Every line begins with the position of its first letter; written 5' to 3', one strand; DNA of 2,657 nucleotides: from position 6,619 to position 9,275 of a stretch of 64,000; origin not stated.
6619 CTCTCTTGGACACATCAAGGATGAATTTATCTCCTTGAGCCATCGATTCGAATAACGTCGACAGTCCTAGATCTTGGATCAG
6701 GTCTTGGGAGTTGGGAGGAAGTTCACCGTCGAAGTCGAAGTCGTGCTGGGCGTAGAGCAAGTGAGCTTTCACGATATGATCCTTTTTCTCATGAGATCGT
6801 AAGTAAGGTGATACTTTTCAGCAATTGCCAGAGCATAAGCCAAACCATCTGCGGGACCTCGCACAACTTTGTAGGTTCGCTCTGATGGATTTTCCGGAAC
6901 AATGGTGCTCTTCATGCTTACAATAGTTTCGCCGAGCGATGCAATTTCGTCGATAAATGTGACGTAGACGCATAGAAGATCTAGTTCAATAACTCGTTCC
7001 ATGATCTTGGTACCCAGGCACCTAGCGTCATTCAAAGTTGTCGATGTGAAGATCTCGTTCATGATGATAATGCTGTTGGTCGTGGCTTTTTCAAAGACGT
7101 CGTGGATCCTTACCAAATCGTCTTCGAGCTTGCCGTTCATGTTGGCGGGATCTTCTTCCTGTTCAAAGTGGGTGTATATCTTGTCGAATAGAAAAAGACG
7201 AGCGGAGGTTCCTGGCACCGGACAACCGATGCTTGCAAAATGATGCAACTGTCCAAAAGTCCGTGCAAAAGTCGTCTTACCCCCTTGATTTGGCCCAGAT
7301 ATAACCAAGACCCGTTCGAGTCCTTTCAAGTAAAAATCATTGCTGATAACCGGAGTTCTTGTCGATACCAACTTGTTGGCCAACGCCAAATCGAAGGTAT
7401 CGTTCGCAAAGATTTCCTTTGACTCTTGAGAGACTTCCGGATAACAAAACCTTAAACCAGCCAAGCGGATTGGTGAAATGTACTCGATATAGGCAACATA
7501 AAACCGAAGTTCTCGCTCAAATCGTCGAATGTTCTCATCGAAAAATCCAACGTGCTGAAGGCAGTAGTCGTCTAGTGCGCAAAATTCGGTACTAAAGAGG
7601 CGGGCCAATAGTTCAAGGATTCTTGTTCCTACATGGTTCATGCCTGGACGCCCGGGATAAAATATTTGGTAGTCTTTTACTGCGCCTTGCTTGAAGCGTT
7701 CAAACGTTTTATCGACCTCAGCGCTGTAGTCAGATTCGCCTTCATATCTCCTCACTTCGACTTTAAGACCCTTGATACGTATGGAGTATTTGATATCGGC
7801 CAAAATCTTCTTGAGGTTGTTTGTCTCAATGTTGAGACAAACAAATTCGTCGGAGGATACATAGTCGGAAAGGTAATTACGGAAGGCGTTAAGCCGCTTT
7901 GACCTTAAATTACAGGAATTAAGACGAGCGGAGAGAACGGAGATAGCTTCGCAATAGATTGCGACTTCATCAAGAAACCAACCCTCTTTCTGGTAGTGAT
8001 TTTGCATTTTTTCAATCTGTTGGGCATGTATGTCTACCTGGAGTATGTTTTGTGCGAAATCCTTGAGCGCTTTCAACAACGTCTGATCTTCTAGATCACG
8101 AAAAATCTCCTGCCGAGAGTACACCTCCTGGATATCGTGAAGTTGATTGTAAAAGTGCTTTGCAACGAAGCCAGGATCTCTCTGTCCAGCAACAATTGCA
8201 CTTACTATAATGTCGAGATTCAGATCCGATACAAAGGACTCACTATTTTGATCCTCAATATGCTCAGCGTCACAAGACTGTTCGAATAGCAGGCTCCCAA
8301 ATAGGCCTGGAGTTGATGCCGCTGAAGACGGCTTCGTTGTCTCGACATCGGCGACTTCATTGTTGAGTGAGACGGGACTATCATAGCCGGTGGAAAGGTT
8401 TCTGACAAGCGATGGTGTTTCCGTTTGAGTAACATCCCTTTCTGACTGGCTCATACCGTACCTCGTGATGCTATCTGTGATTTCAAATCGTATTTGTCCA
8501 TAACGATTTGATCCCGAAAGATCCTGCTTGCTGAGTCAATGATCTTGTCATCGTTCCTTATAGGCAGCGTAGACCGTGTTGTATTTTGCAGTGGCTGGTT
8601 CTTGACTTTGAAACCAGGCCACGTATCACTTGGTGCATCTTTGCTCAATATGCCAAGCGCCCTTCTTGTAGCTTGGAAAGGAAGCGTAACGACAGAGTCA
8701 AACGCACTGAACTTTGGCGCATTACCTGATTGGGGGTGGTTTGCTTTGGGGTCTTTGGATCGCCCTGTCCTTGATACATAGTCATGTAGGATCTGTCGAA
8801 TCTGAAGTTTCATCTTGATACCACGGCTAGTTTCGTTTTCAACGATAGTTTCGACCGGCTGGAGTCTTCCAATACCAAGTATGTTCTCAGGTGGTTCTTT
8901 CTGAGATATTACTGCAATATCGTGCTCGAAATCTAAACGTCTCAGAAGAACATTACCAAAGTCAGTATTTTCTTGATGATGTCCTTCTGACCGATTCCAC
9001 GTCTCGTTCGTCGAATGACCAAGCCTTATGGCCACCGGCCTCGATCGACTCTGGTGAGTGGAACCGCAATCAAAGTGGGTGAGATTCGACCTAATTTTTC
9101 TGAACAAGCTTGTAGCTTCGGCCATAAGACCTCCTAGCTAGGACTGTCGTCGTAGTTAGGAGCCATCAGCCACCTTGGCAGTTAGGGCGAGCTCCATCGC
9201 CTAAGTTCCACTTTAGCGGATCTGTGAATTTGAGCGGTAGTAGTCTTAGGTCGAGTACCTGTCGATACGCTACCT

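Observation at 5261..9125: Translationally coupled operon: unknown 224-aa protein plus two MutS-domain-V-only ATPase paralogues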

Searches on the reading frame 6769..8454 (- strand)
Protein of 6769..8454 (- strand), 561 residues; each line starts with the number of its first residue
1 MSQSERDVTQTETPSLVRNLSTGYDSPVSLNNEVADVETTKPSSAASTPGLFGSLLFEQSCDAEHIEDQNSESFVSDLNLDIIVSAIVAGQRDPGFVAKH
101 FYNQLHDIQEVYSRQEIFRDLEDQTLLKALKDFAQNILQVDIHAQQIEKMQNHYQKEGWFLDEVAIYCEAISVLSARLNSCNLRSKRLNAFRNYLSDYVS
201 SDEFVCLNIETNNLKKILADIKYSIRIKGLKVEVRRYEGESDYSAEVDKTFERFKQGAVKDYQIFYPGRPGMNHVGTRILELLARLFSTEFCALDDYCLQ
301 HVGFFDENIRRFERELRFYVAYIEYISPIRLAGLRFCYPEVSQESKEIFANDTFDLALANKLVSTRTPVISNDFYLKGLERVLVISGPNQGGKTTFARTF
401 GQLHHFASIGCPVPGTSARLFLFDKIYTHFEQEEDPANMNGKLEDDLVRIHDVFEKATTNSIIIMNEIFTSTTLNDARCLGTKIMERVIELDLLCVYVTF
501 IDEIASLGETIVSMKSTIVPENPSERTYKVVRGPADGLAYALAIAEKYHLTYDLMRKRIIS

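Call 3: search_protein_families(library=pfam, proteins=[window:6769-8454:-], max_evalue=1)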
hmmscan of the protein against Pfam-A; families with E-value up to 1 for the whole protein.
window:6769-8454:- (561 aa): 4 families
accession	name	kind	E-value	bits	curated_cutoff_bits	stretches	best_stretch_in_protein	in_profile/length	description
PF00488.27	MutS_V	-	1.3e-17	64.8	30.2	1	384-535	2-158/188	MutS domain V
PF13173.12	AAA_14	-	0.00045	20.7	27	1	381-428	3-42/129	AAA domain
PF13401.12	AAA_22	-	0.0076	17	27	1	380-467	5-92/130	AAA domain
PF10455.14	BAR_2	-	0.15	11.8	25.4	0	424-474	207-255/286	Bin/amphiphysin/Rvs domain for vesicular trafficking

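Call 4: search_protein_families(library=ncbifam, proteins=[window:6769-8454:-], max_evalue=1)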
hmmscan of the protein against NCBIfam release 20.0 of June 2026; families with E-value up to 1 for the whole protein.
window:6769-8454:- (561 aa): 4 families
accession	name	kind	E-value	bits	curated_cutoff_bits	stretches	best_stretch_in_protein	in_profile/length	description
TIGR01070.1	mutS1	equivalog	1e-19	70.4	641.7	1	366-550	578-766/840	DNA mismatch repair protein MutS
NF003810.1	PRK05399.1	equivalog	4.7e-19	68.6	480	1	335-519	559-743/793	DNA mismatch repair protein MutS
TIGR01069.2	mutS2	equivalog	9.8e-16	57.2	400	1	356-554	309-503/790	endonuclease MutS2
NF052383.1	ATPase_KamC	equivalog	2.2e-10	39.9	300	1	335-506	265-433/508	lysine 5,6-aminomutase reactivase ATPase KamC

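Call 5: search_protein_families(library=padloc, proteins=[window:6769-8454:-], max_evalue=1)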
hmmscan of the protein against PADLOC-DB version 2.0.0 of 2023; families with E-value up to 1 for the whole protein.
window:6769-8454:- (561 aa): 1 family
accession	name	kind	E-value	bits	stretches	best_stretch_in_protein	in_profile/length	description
PDLC04790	PDC-S01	-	0.025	11.3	1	380-403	27-50/422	-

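Call 45: find_homologous_proteins(query=window:6769-8454:-, max_evalue=0.00001)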
Query window:6769-8454:- (561 aa): 7973 proteins with E <= 0.00001 among 8000 candidates; the best 120 are listed.
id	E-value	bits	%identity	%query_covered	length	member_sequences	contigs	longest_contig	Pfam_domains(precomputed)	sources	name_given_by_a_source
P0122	0.0e+0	1257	99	100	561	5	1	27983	PF00488.28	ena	-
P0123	1.4e-258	877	71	100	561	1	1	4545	PF00488.28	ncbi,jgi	-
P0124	1.3e-250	850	69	100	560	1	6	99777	PF00488.28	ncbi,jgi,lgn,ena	jgi:hypothetical protein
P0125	5.8e-242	822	66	100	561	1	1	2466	PF00488.28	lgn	-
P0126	1.4e-229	781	65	97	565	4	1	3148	PF00488.28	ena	-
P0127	2.8e-226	770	66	94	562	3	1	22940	PF00488.28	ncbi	-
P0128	7.8e-216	736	60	96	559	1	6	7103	PF00488.28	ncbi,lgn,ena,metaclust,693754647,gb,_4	metaclust:\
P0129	6.2e-214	729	63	91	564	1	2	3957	PF00488.28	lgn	-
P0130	1.2e-210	719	60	94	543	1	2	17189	PF00488.28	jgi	jgi:hypothetical protein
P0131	2.0e-209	715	61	93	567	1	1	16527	PF00488.28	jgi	jgi:DNA mismatch repair protein MutS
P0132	2.7e-209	714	61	91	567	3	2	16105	PF00488.28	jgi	-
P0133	1.1e-208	712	61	91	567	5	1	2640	PF00488.28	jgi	jgi:DNA mismatch repair protein MutS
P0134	1.7e-208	711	61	93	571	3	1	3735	PF00488.28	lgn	-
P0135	4.0e-208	710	61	91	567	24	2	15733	PF00488.28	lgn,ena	-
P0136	8.8e-208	709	62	91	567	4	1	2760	PF00488.28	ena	-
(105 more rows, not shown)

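Call 51: search_solved_structures(query=A5, max_evalue=0.001)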
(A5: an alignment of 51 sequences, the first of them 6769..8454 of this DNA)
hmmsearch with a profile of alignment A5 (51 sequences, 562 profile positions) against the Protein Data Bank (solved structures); distinct sequences matched with E-value up to 0.001: 37.
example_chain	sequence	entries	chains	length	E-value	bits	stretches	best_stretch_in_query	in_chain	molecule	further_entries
3thw_B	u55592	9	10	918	6.4e-20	74.3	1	321-501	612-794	DNA mismatch repair protein Msh3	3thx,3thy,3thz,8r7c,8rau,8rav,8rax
8r7e_B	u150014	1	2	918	8.3e-20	73.9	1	321-501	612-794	DNA mismatch repair protein Msh3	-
8r7v_B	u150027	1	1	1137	1.1e-19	73.6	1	321-501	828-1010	DNA mismatch repair protein Msh3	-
8olx_B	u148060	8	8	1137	1.1e-19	73.6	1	321-501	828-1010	DNA mismatch repair protein Msh3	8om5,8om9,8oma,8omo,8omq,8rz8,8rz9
8rz7_B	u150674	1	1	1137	1.4e-19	73.2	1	321-501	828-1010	DNA mismatch repair protein Msh3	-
7vuf_B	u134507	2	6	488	2.7e-19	72.2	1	370-557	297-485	Endonuclease MutS2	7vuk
8rb1_B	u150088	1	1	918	2.9e-19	72.1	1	321-501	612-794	DNA mismatch repair protein Msh3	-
8raw_B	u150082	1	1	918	1e-18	70.3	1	321-501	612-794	DNA mismatch repair protein Msh3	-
8raz_B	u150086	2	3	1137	1.2e-18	70.1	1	321-501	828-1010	DNA mismatch repair protein Msh3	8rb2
5x9w_A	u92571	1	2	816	2.2e-17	65.9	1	371-511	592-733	DNA mismatch repair protein MutS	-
5yk4_A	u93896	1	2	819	2.2e-17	65.9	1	371-511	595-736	DNA mismatch repair protein MutS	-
3k0s_A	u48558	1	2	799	9.3e-17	63.9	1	367-513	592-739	DNA mismatch repair protein mutS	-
5akb_A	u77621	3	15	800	1.5e-16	63.2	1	367-514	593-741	DNA MISMATCH REPAIR PROTEIN MUTS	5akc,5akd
7ai6_A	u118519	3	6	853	1.7e-16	63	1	367-514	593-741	DNA mismatch repair protein MutS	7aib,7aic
8r7c_A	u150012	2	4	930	1.7e-16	63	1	364-528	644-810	DNA mismatch repair protein Msh2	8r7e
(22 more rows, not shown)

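Call 54: find_encoding_contigs(protein=P0122, flank=4000, max_places=4)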
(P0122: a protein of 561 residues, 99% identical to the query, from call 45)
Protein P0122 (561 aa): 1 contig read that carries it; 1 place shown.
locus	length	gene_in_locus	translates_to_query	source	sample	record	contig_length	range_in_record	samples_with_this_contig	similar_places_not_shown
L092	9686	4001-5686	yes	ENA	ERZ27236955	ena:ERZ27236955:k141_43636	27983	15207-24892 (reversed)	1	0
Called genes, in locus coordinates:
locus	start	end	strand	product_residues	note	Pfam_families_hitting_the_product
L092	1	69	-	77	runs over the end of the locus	-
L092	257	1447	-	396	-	PF12698:ABC2_membrane_3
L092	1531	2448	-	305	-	PF00005:ABC_tran, PF13304:AAA_21 (weak)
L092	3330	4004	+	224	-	-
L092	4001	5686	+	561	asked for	PF00488:MutS_V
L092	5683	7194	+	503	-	PF00488:MutS_V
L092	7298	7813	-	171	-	PF19315:MC_hydratase, PF01575:MaoC_dehydratas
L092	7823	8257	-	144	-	PF22091:DUF6941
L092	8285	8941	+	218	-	PF13489:Methyltransf_23 (weak), PF13847:Methyltransf_31, PF08241:Methyltransf_11, PF08242:Methyltransf_12 (weak), PF13649:Methyltransf_25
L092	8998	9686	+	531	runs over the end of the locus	PF02771:Acyl-CoA_dh_N, PF02770:Acyl-CoA_dh_M, PF00441:Acyl-CoA_dh_1, PF08028:Acyl-CoA_dh_2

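Call 55: find_encoding_contigs(protein=P0123, flank=4000, max_places=3)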
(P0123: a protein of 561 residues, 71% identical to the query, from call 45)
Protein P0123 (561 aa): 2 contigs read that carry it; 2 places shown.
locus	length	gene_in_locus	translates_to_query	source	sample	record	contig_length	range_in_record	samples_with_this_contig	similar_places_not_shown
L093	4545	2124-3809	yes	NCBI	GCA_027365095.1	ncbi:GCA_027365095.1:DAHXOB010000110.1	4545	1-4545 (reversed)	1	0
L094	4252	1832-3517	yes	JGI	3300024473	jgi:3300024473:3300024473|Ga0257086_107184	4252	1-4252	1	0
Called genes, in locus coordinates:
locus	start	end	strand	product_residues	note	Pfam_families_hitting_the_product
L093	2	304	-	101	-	?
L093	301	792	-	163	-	PF02537:CRCB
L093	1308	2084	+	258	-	PF00300:His_Phos_1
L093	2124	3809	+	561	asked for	PF00488:MutS_V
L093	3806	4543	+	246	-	?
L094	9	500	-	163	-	PF02537:CRCB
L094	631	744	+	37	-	-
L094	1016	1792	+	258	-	PF00300:His_Phos_1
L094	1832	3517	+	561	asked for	PF00488:MutS_V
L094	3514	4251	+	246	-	?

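Call 62: predict_structure(alignment_id=A5)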
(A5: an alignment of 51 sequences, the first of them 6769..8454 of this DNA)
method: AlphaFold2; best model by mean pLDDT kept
length: 561 residues; sequences in the alignment: 51
mean_pLDDT: 76.1   pTM: 0.75
mean pLDDT of the five models: 76.1, 70.8, 70.1, 69.7, 67.7
residues with pLDDT >= 90: 209; 70-90: 193; 50-70: 64; < 50: 95
segments of 3 or more residues with pLDDT < 50: 1-49, 61-70, 240-242, 249-270, 439-441, 520-525
pLDDT, mean of each block of 10 residues (from residue 1): 28 27 28 28 36 75 41 81 91 87 89 95 95 94 87 89 96 95 92 95 96 93 79 72 49 38 34 74 88 94 91 94 94 94 89 89 83 86 76 83 95 96 89 55 72 87 81 76 89 88 80 65 49 54 63 77 68
secondary structure, 60 per line:
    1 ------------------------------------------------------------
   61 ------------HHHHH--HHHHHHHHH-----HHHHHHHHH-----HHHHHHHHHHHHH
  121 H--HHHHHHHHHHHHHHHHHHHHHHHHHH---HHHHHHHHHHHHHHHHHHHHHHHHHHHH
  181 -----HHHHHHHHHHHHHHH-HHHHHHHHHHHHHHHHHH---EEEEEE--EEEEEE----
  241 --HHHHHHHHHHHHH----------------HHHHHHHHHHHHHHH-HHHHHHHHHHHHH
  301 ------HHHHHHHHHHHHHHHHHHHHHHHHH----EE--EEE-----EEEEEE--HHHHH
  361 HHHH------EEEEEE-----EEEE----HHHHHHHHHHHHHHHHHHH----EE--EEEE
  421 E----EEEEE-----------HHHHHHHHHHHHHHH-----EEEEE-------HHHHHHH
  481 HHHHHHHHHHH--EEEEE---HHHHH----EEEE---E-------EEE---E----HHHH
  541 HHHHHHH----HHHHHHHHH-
elements in order: H73-77 H80-88 H94-102 H108-121 H124-149 H153-180 H186-200 H202-219 E223-228 E231-236 H243-255 H272-286 H288-300 H307-331 E340-342 E348-353 H356-364 E371-376 E382-385 H390-408 E417-421 E426-430 H442-456 E462-466 H474-491 E494-498 H502-506 E511-514 E526-528 H537-547 H552-560

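Call 65: fold_search(model_id=the predicted structure, library=pdb)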
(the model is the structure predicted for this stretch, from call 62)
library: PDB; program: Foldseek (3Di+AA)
matches with E <= 10: 1003; with E <= 0.001: 125
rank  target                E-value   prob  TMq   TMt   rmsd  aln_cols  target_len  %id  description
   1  8r7e_E                1.7e-18  1.00  0.56  0.38  10.5       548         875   16  MutSbeta bound to compound CHDI-00898647 in the canonical DNA-mismatch bound form (released 2024-11-27)
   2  8rb1_A                6.0e-18  1.00  0.56  0.37   9.5       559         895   16  The crystal structure of DNA-bound human MutSbeta (MSH2_K675R/MSH3_K902R) in the canonical mismatch bound conformation (released 2025-06-11)
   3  8omq_A                6.3e-18  1.00  0.51  0.39  13.9       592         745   15  DNA-unbound MutSbeta-ATP complex (straight clamp form) (released 2023-05-24)
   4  8olx_A                9.0e-18  1.00  0.57  0.39   9.8       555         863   15  MutSbeta bound to (CAG)2 DNA (canonical form) (released 2023-05-24)
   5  8raw_A                1.2e-17  1.00  0.57  0.38   9.6       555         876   15  The crystal structure of DNA-bound human MutSbeta (MSH2/MSH3_G901D) in the canonical mismatch bound conformation with  (released 2025-06-11)
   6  8rau_A                1.6e-17  1.00  0.55  0.37  10.7       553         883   16  The crystal structure of DNA-bound human MutSbeta (MSH2/MSH3) in the canonical mismatch bound conformation with ADP bo (released 2025-06-11)
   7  7oto_A                2.8e-17  1.00  0.51  0.41   8.4       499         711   16  The structure of MutS bound to two molecules of AMPPNP (released 2022-01-12)
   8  8rz9_B                2.9e-17  1.00  0.50  0.52  11.1       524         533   15  MutSbeta-ATPgS with kinked MSH2 clamp (released 2024-11-13)
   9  8r7v_A                3.1e-17  1.00  0.60  0.41   9.6       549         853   16  MutSbeta bound to compound CHDI-00898647 in the canonical DNA-mismatch bound form (released 2024-10-30)
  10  8r7c_E                3.1e-17  1.00  0.56  0.38  11.0       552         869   16  MutSbeta bound to compound CHDI-00915542 in the canonical DNA-mismatch bound form (released 2024-11-27)
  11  7oto_B                3.6e-17  1.00  0.54  0.51   8.3       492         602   17  The structure of MutS bound to two molecules of AMPPNP (released 2022-01-12)
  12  8omq_B                3.7e-17  1.00  0.49  0.47  11.9       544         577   14  DNA-unbound MutSbeta-ATP complex (straight clamp form) (released 2023-05-24)
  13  7ou4_B                4.8e-17  1.00  0.51  0.42   8.4       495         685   17  The structure of MutS bound to one molecule of ATP and one molecule of ADP (released 2022-01-12)
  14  8rb2_E                4.8e-17  1.00  0.55  0.37  10.4       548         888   16  The crystal structure of DNA-bound human MutSbeta (MSH2_E749A/MSH3_E976A) in the canonical mismatch bound conformation (released 2025-06-11)
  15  3thx_B                4.8e-17  1.00  0.48  0.33  11.3       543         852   15  Human MutSbeta complexed with an IDL of 3 bases (Loop3) and ADP (released 2011-12-21)
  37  3k0s_B                2.0e-16  1.00  0.49  0.38  10.6       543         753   15  Crystal structure of E.coli DNA mismatch repair protein MutS, D693N mutant, in complex with GT mismatched DNA (released 2010-02-16)
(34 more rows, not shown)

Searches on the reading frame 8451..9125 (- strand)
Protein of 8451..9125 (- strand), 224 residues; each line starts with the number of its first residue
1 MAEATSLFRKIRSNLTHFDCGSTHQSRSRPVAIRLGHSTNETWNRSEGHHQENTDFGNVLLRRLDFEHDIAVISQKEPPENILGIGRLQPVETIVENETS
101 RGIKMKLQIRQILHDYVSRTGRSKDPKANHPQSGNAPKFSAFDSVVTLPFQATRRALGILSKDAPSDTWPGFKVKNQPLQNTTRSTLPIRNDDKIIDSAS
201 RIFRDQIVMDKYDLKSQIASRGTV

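Call 3: search_protein_families(library=pfam, proteins=[window:8451-9125:-], max_evalue=1)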
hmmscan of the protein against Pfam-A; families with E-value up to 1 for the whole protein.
window:8451-9125:- (224 aa): 0 families

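Call 4: search_protein_families(library=ncbifam, proteins=[window:8451-9125:-], max_evalue=1)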
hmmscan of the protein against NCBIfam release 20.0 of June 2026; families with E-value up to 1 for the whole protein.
window:8451-9125:- (224 aa): 0 families

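Call 5: search_protein_families(library=padloc, proteins=[window:8451-9125:-], max_evalue=1)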
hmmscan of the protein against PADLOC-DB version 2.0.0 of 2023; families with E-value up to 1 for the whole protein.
window:8451-9125:- (224 aa): 0 families

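Call 10: find_homologous_proteins(query=window:8451-9125:-, max_evalue=0.01)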
Query window:8451-9125:- (224 aa): 1 proteins with E <= 0.01 among 126 candidates.
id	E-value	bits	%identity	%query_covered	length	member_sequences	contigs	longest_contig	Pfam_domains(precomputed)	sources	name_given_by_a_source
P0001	2.7e-145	499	100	100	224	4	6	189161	-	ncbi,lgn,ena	-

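Call 20: find_encoding_contigs(protein=P0001, flank=10000, max_places=6)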
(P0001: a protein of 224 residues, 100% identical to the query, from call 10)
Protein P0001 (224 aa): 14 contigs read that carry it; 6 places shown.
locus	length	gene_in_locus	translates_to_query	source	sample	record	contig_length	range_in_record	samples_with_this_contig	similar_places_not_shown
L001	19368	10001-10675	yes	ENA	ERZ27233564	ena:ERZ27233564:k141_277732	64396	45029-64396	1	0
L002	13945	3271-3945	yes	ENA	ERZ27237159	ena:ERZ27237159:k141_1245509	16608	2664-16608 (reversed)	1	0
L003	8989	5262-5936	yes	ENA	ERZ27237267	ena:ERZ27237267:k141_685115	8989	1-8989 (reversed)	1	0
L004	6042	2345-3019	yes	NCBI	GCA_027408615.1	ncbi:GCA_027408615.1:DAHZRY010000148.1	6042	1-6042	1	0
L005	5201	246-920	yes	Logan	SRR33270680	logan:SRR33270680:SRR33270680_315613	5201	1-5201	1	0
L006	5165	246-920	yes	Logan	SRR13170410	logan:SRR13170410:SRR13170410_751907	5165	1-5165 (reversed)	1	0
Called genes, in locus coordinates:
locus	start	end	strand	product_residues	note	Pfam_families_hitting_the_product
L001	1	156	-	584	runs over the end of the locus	PF00004:AAA, PF01434:Peptidase_M41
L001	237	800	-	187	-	PF00908:dTDP_sugar_isom, PF14667:Polysacc_synt_C (weak)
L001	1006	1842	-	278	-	PF23023:Anti-Pycsar_Apyc1 (faint), PF12706:Lactamase_B_2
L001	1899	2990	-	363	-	PF00437:T2SSE, PF13401:AAA_22 (faint)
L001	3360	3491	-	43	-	-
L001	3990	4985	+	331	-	-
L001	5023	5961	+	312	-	-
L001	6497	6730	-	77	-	-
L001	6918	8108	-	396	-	PF12698:ABC2_membrane_3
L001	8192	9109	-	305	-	PF00005:ABC_tran, PF13304:AAA_21 (weak)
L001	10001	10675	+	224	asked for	-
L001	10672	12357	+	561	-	PF00488:MutS_V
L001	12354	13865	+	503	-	PF00488:MutS_V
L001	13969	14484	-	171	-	PF19315:MC_hydratase, PF01575:MaoC_dehydratas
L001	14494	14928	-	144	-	PF22091:DUF6941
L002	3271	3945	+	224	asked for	-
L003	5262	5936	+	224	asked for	-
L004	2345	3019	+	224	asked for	-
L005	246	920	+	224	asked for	-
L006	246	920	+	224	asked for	-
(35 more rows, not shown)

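Call 52: list_cluster_members(proteins=[window:8451-9125:-, window:6769-8454:-, window:18970-20724:+, window:57637-60387:-])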
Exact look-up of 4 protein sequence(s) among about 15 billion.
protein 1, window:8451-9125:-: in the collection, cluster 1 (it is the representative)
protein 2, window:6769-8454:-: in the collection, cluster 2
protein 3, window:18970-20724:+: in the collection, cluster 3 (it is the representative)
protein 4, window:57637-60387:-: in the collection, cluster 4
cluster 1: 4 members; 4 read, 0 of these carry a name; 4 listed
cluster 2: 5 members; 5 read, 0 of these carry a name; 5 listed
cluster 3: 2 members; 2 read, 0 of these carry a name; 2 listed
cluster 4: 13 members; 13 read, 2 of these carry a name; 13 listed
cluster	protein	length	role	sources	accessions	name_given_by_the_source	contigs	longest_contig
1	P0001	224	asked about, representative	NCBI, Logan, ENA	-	-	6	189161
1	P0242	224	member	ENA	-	-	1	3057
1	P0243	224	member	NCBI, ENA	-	-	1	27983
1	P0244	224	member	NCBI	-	-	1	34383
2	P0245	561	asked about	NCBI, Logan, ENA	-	-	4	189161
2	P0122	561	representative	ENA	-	-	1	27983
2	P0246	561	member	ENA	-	-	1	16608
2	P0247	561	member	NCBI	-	-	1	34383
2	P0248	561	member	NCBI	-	-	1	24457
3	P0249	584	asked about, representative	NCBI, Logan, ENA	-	-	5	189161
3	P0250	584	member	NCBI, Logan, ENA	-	-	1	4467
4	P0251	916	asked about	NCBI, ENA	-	-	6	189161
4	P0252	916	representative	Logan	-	-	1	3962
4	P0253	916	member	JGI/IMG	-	pyruvate dehydrogenase E1 component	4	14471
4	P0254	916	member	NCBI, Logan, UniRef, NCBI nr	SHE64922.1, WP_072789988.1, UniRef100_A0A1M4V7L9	pyruvate dehydrogenase E1 component [Ferrithrix thermotolerans DSM 19514] | Pyruvate dehydrogenase E1 component n=1 Tax=Ferrithrix thermotolerans DSM 19514 ... | pyruvate dehydrogenase (acetyl-transferring), homodimeric type [Ferrithrix thermotolerans]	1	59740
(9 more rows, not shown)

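Call 87: search_protein_representatives(protein=window:8451-9125:-)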
Query: 224 residues. Proteins with E-value up to 0.001 (for the whole library): 1; up to 1e-10: 1; up to 1e-30: 1. The best 1 are listed.
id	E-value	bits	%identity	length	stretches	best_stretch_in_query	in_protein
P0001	8.7e-146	499.3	100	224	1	1-224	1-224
